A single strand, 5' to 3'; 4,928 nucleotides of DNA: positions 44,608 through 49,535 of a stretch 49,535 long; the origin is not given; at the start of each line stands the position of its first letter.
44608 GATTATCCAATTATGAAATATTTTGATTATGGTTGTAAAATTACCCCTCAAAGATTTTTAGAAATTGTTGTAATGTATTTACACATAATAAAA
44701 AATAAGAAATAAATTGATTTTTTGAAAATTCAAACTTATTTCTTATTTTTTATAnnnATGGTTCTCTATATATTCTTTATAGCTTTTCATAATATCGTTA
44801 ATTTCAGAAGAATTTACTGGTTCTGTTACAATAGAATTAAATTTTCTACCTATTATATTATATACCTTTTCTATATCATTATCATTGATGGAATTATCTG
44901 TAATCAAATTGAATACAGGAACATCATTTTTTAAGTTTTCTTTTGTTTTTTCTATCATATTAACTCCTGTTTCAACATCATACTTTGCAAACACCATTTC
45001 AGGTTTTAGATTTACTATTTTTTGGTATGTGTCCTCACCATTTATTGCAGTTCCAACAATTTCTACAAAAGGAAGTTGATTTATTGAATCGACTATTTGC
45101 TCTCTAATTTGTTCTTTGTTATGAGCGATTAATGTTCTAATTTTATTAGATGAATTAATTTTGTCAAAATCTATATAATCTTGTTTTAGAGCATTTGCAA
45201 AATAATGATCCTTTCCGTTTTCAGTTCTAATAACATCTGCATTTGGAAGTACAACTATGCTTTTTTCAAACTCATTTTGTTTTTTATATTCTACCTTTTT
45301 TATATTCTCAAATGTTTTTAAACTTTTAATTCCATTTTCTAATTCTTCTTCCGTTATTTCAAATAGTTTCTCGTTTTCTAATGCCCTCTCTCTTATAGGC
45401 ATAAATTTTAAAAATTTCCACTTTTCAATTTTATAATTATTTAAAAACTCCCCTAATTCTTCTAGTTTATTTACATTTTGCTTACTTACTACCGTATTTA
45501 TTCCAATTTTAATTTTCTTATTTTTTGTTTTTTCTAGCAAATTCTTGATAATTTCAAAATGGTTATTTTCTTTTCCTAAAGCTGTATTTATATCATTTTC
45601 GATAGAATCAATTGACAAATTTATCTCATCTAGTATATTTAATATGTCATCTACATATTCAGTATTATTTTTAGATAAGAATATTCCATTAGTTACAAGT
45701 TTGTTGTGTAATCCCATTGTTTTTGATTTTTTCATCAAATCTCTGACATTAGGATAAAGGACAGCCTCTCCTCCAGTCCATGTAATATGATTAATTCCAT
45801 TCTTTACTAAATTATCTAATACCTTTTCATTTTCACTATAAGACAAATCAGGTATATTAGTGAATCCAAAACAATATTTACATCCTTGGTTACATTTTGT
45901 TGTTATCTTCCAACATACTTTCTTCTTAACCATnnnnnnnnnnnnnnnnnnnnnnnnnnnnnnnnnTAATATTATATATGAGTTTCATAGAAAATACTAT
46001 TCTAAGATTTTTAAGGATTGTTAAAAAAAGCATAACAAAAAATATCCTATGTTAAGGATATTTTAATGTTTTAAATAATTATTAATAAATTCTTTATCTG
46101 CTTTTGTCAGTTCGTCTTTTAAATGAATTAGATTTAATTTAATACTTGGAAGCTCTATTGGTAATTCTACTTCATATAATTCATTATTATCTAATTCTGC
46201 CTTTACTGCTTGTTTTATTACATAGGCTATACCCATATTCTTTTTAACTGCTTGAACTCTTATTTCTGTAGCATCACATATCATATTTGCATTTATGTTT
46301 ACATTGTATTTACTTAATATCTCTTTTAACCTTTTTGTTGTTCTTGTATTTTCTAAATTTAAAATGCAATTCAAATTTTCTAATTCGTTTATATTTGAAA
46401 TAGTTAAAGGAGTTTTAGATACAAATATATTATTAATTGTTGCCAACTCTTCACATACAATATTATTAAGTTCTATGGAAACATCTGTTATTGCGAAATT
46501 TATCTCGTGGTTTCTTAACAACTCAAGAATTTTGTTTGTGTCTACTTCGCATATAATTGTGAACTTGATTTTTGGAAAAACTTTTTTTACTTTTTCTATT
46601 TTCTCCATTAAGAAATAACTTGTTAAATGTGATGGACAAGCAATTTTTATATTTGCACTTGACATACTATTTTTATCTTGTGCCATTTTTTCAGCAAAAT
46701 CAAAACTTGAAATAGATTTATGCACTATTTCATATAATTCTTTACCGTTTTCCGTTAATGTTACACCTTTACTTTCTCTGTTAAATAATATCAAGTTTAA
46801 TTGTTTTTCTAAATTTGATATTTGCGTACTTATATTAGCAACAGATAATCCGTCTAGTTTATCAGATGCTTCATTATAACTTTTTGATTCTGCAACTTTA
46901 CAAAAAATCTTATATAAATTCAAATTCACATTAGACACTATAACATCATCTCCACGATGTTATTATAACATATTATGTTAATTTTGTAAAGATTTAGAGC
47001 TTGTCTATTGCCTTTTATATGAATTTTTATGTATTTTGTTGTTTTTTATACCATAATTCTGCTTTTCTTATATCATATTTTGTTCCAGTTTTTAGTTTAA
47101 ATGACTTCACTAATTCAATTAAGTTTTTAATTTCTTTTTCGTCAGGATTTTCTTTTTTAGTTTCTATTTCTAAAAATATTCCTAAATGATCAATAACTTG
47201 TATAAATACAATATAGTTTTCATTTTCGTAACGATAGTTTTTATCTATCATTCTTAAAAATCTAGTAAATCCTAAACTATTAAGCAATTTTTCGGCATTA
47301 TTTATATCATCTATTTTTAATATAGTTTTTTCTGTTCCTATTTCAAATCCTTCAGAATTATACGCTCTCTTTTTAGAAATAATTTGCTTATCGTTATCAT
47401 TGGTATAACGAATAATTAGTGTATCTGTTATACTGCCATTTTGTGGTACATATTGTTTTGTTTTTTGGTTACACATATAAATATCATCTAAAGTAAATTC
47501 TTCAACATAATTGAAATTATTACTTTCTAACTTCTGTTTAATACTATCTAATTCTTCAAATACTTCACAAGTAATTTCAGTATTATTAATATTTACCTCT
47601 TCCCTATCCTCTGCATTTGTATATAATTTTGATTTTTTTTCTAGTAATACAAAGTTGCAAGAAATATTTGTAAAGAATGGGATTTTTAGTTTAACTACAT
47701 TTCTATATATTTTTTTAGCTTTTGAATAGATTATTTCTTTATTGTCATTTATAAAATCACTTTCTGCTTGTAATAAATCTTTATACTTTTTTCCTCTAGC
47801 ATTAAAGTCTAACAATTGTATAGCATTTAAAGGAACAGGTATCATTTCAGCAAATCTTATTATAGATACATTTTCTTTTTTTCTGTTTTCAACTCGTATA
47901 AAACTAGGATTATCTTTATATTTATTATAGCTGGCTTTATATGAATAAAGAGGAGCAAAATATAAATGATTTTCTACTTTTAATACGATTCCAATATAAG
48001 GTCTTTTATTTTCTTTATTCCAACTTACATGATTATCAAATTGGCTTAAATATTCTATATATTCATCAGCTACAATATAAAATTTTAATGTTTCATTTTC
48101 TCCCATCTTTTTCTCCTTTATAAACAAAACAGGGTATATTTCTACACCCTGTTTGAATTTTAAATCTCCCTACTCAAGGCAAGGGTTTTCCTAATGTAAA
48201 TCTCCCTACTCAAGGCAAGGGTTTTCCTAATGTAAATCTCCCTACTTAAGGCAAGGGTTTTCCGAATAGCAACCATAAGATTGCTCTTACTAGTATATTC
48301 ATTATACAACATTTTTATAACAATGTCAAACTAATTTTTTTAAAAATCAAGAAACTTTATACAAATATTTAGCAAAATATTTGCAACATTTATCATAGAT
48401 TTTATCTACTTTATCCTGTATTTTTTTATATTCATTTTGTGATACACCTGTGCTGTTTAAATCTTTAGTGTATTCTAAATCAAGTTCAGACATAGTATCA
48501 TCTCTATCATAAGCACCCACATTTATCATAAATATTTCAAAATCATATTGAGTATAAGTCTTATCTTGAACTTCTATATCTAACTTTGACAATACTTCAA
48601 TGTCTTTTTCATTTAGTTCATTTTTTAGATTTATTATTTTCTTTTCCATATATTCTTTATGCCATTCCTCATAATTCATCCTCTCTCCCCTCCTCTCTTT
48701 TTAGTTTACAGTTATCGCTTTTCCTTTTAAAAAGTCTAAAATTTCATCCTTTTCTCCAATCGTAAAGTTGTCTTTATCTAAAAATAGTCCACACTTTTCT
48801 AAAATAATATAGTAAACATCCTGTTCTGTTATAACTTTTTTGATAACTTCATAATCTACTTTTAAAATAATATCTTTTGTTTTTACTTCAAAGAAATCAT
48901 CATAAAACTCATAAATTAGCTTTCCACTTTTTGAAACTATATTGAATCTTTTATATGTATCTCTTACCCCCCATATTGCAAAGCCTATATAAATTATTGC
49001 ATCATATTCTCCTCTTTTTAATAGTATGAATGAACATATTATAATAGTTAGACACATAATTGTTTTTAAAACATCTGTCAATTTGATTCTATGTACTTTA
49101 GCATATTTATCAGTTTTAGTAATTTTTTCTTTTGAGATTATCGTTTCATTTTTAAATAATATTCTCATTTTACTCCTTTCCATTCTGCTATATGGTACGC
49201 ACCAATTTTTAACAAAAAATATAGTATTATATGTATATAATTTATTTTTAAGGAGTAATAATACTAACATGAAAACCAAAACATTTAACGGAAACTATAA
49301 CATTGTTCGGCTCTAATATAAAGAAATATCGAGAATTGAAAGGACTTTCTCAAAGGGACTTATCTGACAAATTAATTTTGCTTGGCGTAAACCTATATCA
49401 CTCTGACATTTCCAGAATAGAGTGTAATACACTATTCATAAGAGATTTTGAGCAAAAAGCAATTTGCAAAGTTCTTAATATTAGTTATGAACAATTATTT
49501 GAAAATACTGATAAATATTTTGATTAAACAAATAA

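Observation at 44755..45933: Viperin-like radical SAM enzyme fused to a Spo0A-type pseudo-receiver domain (candidate novel defence or regulatory effector)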

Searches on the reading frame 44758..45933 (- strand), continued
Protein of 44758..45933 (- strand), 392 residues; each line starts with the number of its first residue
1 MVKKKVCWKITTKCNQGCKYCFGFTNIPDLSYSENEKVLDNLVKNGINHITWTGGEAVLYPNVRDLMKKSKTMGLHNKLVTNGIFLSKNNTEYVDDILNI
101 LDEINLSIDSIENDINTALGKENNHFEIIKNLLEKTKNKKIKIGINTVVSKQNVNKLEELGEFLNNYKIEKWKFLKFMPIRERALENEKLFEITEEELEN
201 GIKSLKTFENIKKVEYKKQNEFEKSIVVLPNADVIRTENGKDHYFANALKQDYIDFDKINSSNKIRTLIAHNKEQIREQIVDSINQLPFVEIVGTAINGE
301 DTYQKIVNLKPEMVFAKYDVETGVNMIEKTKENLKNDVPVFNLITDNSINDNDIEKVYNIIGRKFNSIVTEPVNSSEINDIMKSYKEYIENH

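Call 65: find_encoding_contigs(protein=P0129, flank=5000, max_places=4)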
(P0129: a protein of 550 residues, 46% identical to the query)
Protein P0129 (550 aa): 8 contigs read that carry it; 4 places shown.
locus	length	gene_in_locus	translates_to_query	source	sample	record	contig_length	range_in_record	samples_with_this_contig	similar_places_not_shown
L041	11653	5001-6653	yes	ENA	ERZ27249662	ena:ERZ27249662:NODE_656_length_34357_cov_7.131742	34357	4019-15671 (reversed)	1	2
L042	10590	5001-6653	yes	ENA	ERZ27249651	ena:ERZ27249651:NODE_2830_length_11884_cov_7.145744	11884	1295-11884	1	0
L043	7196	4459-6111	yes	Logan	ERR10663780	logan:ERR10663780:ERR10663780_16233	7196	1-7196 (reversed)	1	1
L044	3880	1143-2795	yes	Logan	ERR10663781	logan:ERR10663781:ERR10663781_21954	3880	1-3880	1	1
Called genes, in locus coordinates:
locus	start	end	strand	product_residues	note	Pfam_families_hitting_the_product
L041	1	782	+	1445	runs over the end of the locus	PF00370:FGGY_N (faint), PF00480:ROK (faint), PF01548:DEDD_Tnp_IS110 (faint), PF01869:BcrAD_BadFG, PF09989:DUF2229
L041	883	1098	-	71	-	-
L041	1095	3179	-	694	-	-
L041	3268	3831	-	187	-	PF10646:Germane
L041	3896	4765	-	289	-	PF00126:HTH_1, PF03466:LysR_substrate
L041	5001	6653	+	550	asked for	PF04055:Radical_SAM, PF13353:Fer4_12 (weak), PF00294:PfkB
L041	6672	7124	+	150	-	-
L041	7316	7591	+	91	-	-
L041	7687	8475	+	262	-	PF10294:Methyltransf_16, PF02384:N6_Mtase, PF05175:MTS, PF02475:TRM5-TYW2_MTfase, PF03602:Cons_hypoth95, PF06325:PrmA, PF07669:Eco57I (weak), PF12847:Methyltransf_18 (weak), +3 more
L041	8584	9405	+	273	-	PF00590:TP_methylase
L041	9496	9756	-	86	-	PF04014:MazE_antitoxin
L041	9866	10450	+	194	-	PF07670:Gate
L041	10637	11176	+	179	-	PF07670:Gate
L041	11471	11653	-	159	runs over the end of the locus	PF02590:SPOUT_MTase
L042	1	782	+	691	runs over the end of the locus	?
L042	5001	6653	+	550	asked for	PF04055:Radical_SAM, PF13353:Fer4_12 (weak), PF00294:PfkB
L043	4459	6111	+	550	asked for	PF04055:Radical_SAM, PF13353:Fer4_12 (weak), PF00294:PfkB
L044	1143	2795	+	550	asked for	PF04055:Radical_SAM, PF13353:Fer4_12 (weak), PF00294:PfkB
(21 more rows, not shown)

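Call 73: find_encoding_contigs(protein=P0295, flank=7000, max_places=3)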
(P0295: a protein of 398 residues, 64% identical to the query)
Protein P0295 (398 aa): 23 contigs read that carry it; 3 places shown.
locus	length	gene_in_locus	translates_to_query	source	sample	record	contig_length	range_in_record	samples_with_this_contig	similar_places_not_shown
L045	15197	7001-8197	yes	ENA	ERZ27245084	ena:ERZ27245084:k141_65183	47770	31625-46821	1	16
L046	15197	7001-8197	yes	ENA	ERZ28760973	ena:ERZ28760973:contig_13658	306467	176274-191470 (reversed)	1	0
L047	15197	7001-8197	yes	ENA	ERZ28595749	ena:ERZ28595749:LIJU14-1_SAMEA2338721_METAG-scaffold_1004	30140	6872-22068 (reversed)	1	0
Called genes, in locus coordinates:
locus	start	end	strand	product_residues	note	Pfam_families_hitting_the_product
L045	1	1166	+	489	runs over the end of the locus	-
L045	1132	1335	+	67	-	PF05257:CHAP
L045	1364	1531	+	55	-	-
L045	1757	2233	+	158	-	PF04542:Sigma70_r2, PF08281:Sigma70_r4_2 (weak)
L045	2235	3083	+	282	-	PF13490:zf-HC2 (weak)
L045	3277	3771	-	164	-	-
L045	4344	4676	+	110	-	-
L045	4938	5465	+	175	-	-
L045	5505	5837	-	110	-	PF01381:HTH_3 (faint)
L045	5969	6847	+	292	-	PF00126:HTH_1, PF03466:LysR_substrate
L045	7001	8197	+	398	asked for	PF04055:Radical_SAM, PF13353:Fer4_12, PF00072:Response_reg (faint)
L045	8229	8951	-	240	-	PF08769:Spo0A_C (weak)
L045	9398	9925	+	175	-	PF08281:Sigma70_r4_2 (faint), PF04545:Sigma70_r4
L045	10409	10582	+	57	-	-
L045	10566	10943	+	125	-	PF02452:PemK_toxin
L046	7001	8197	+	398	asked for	PF04055:Radical_SAM, PF13353:Fer4_12, PF00072:Response_reg (faint)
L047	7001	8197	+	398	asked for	PF04055:Radical_SAM, PF13353:Fer4_12, PF00072:Response_reg (faint)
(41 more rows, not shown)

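Call 74: find_encoding_contigs(protein=P0327, flank=7000, max_places=3)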
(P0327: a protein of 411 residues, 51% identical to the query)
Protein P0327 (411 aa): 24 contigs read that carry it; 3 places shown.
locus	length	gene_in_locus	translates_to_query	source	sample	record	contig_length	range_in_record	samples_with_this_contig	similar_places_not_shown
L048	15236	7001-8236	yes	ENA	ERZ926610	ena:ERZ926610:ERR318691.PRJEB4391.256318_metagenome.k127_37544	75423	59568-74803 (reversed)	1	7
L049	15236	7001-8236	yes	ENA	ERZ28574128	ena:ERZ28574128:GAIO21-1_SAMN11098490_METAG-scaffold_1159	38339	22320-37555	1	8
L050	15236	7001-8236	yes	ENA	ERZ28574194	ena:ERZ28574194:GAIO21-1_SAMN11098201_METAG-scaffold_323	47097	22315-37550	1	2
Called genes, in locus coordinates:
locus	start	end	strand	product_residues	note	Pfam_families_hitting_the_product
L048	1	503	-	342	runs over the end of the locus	PF13102:Phage_int_SAM_5 (weak), PF02899:Phage_int_SAM_1, PF13495:Phage_int_SAM_4, PF00589:Phage_integrase, PF22823:MrpR_C_cat (weak)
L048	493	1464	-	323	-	PF00589:Phage_integrase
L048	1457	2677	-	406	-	PF02899:Phage_int_SAM_1 (weak), PF00589:Phage_integrase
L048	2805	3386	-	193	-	-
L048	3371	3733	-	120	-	PF05635:23S_rRNA_IVP (weak), PF22296:bAvd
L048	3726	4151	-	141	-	PF01624:MutS_I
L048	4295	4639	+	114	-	-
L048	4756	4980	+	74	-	-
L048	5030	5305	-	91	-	-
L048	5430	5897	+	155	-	PF00072:Response_reg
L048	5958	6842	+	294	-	PF00126:HTH_1, PF03466:LysR_substrate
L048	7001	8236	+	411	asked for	PF04055:Radical_SAM, PF00072:Response_reg (weak)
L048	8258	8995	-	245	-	-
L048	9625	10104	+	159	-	PF08281:Sigma70_r4_2, PF04545:Sigma70_r4 (weak)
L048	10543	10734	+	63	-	-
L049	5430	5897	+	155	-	PF00072:Response_reg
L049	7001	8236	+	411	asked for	PF04055:Radical_SAM, PF00072:Response_reg (weak)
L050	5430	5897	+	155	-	PF00072:Response_reg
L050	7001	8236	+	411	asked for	PF04055:Radical_SAM, PF00072:Response_reg (weak)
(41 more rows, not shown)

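Call 75: find_encoding_contigs(protein=P0369, flank=7000, max_places=3)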
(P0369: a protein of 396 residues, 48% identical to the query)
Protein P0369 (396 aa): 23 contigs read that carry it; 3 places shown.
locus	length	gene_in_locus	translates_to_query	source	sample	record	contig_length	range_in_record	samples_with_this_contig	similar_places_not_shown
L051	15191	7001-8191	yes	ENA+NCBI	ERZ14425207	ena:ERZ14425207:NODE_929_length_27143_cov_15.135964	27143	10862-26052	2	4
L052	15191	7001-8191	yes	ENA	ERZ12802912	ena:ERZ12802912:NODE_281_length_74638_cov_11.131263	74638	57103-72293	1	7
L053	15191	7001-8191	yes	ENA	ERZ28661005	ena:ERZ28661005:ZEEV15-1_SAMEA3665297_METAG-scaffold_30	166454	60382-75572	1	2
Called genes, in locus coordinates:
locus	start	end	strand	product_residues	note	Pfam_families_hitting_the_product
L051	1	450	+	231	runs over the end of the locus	PF00912:Transgly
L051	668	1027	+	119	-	PF03733:YccF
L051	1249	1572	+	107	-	-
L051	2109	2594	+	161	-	PF04014:MazE_antitoxin (faint)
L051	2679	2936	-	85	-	PF01381:HTH_3 (faint)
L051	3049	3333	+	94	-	-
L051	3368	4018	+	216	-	-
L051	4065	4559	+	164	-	PF09388:SpoOE-like (faint)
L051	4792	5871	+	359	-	PF13958:ToxN_toxin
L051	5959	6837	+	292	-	PF00126:HTH_1, PF03466:LysR_substrate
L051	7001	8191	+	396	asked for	PF04055:Radical_SAM, PF13353:Fer4_12 (weak)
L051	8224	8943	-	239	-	PF00072:Response_reg (weak)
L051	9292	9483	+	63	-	-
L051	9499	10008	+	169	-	-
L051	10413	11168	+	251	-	PF02452:PemK_toxin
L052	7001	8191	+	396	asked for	PF04055:Radical_SAM, PF13353:Fer4_12 (weak)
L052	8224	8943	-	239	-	PF00072:Response_reg (weak)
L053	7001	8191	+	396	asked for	PF04055:Radical_SAM, PF13353:Fer4_12 (weak)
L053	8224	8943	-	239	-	PF00072:Response_reg (weak)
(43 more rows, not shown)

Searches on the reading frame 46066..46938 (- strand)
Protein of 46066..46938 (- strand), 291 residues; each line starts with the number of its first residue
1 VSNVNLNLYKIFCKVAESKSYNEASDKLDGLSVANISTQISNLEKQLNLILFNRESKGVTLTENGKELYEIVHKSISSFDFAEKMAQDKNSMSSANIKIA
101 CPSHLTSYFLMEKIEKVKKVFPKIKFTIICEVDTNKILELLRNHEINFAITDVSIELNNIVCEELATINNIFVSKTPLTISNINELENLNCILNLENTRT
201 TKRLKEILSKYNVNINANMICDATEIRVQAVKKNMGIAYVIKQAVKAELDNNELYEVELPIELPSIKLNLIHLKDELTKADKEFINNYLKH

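Call 3: search_protein_families(library=pfam, proteins=[window:46066-46938:-], max_evalue=0.01)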
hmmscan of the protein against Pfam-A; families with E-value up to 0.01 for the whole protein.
window:46066-46938:- (291 aa): 2 families
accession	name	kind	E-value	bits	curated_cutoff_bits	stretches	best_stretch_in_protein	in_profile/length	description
PF03466.25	LysR_substrate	-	1.6e-21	77.1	28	1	96-286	7-202/209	LysR substrate binding domain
PF00126.33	HTH_1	-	6.5e-13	48.9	26.6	1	6-66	1-60/60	Bacterial regulatory helix-turn-helix protein, lysR family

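Call 4: search_protein_families(library=padloc, proteins=[window:46066-46938:-], max_evalue=0.01)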
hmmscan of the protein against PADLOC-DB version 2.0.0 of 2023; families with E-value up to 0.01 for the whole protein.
window:46066-46938:- (291 aa): 0 families

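Call 5: search_protein_families(library=ncbifam, proteins=[window:46066-46938:-], max_evalue=0.01)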
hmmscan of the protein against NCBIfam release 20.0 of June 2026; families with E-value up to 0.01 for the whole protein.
window:46066-46938:- (291 aa): 55 families (the best 25 are shown)
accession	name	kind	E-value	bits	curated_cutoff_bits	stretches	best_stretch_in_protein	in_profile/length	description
NF040786.1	LysR_Sec_metab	equivalog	2.5e-35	122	250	1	5-286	2-292/298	selenium metabolism-associated LysR family transcriptional regulator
TIGR03339.1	phn_lysR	subfamily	1.3e-23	83.7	341.1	1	10-249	3-242/279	aminoethylphosphonate catabolism associated LysR family transcriptional regulator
NF040889.1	trans_reg_YeiE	equivalog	2.6e-21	76.1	480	1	5-278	4-276/288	DNA-binding transcriptional regulator YeiE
TIGR03418.1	chol_sulf_TF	equivalog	1.4e-20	73.5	324.8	1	5-167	2-162/291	choline sulfate utilization transcriptional regulator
NF008416.0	PRK11242.1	equivalog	2.4e-20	73.1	277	1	12-286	9-285/300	transcriptional regulator CynR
NF053705.1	TransRegGltCGpos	equivalog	1.8e-19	70.1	350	1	10-162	7-158/300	glutamate biosynthesis transcriptional regulator GltC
NF007491.0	PRK10086.1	equivalog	6.1e-19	68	316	1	6-254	19-270/313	DNA-binding transcriptional regulator DsdC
NF008352.0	PRK11139.1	subfamily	7e-19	68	288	1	6-255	8-254/305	transcriptional regulator GcvA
NF008095.0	PRK10837.1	subfamily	3.8e-18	65.7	281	1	5-286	4-284/290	LysR family transcriptional regulator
NF047520.1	trans_act_CidR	equivalog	3.9e-18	65.6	415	1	9-286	6-286/292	cidABC operon transcriptional activator CidR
NF007307.0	PRK09791.1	equivalog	8.5e-18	64.5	336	1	3-276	4-280/302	LysR family transcriptional regulator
NF008722.0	PRK11716.1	equivalog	2.1e-16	59.8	246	1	5-175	2-171/293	HTH-type transcriptional activator IlvY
NF045775.1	acetoin_reg_AlsR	exception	1e-15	58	430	1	7-286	4-286/290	acetoin biosynthesis transcriptional regulator AlsR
NF040888.1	trans_reg_YafC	equivalog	1.9e-15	56.5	470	1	9-257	8-256/293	DNA-binding transcriptional regulator YafC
NF007667.0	PRK10341.1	equivalog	7.1e-15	54.8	308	1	11-276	14-281/312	transcriptional regulator TdcA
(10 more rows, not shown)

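Call 17: search_protein_families(library=phrogs, proteins=[window:46066-46938:-], max_evalue=0.001)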
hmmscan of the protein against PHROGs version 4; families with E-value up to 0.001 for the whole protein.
window:46066-46938:- (291 aa): 1 family
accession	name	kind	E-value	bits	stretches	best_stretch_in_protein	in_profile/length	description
phrog_3736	-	unknown function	2.5e-47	162.8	1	4-286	3-289/303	-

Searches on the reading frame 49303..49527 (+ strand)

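Call 16: search_protein_families(library=pfam, proteins=[window:49303-49527:+], max_evalue=0.01)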
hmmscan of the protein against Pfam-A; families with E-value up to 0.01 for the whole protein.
window:49303-49527:+ (74 aa): 2 families
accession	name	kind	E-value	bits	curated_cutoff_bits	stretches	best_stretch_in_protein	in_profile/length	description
PF12844.13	HTH_19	-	3.3e-05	24.2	30.2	1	3-70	1-63/64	Helix-turn-helix domain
PF01381.28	HTH_3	-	0.00014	22.3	23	1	6-24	1-19/55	Helix-turn-helix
